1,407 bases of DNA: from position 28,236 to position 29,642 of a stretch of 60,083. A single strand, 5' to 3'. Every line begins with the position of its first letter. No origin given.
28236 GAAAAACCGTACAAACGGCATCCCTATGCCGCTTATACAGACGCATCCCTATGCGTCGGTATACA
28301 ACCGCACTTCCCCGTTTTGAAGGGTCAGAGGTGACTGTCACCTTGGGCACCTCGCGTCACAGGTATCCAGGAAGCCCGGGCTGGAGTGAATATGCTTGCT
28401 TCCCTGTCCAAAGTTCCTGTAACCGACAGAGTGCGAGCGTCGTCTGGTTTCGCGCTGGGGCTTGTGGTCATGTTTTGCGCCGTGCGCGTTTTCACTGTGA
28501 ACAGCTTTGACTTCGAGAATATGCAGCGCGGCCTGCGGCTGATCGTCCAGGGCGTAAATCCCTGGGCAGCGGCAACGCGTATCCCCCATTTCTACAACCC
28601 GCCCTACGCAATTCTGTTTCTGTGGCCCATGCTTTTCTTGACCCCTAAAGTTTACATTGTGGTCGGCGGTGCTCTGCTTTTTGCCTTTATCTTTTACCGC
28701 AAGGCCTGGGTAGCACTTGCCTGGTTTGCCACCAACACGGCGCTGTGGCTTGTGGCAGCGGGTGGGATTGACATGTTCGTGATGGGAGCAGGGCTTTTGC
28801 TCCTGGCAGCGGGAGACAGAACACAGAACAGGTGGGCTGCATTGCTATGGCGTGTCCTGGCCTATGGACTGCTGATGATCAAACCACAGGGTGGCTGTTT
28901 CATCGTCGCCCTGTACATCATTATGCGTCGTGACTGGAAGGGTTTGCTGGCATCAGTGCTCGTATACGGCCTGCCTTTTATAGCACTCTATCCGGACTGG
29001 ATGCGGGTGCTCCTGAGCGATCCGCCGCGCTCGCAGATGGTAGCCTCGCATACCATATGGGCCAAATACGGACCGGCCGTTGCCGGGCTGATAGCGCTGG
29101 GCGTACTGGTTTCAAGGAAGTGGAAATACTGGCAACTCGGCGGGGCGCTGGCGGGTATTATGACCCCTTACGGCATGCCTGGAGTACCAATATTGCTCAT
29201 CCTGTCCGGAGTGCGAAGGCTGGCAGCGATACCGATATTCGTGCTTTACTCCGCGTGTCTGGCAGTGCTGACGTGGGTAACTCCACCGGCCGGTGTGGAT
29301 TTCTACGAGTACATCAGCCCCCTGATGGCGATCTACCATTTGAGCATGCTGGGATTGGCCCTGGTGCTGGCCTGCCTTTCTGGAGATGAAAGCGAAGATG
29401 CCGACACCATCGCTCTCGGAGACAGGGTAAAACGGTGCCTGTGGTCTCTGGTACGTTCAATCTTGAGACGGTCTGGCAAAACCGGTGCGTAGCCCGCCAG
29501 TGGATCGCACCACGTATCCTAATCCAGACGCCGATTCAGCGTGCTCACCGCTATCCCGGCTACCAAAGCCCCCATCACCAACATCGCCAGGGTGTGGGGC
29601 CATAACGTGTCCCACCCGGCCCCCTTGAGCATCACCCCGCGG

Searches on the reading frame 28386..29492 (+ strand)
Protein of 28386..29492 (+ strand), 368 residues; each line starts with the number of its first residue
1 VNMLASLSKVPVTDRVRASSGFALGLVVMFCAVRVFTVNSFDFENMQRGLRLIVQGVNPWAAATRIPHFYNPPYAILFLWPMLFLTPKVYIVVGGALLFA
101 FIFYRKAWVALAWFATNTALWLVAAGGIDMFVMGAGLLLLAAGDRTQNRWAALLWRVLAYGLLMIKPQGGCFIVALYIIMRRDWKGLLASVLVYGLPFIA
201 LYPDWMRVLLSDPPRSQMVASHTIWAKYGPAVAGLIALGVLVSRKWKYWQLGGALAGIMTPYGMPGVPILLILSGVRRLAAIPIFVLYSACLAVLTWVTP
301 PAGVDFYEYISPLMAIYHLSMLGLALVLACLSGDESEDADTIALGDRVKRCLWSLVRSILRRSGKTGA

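Call 21: search_protein_families(library=pfam, proteins=[window:28386-29492:+])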
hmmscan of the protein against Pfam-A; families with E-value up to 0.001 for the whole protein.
window:28386-29492:+ (368 aa): 1 family
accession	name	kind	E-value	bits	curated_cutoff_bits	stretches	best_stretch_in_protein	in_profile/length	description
PF09594.16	GT87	-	0.00037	20.8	25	1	69-195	1-137/237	Glycosyltransferase family 87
